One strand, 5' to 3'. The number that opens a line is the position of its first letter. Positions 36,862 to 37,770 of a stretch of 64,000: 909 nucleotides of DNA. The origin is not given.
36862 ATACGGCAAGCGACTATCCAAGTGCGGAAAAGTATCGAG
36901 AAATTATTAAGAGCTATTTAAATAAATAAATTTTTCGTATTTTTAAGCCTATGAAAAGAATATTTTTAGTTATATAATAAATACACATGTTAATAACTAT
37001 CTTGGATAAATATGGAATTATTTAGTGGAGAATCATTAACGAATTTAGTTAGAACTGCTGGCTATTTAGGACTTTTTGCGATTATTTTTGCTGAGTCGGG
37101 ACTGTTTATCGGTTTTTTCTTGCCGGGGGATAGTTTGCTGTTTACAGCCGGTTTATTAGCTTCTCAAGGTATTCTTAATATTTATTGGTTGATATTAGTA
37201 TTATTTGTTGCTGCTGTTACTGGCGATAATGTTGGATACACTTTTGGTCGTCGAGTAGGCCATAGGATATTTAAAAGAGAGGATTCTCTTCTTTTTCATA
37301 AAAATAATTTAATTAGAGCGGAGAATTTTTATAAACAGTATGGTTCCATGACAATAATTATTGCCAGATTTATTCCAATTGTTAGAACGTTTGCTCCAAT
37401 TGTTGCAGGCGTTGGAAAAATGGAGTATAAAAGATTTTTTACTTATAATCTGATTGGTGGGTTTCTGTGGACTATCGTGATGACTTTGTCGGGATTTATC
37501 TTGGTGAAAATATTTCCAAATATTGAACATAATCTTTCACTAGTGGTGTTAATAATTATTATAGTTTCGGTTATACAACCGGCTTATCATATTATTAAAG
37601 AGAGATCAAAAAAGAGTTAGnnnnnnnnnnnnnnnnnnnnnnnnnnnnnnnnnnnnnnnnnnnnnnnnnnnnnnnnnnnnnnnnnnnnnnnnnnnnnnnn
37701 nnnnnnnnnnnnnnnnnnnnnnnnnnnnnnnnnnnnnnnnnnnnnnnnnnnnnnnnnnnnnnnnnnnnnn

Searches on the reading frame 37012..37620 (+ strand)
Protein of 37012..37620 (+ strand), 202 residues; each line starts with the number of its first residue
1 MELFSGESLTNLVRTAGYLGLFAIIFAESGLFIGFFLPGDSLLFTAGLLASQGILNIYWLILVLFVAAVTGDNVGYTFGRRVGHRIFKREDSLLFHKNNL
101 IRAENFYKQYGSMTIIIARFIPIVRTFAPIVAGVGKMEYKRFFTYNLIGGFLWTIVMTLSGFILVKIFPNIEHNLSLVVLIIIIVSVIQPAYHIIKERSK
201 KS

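Call 57: search_protein_families(library=pfam, proteins=[window:37012-37620:+], max_evalue=0.00001)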
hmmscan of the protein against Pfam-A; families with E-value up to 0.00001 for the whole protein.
window:37012-37620:+ (202 aa): 1 family
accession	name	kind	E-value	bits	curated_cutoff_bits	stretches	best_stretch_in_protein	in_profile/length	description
PF09335.16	VTT_dom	-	9.3e-22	78.2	33.9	1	37-161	1-121/123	VTT domain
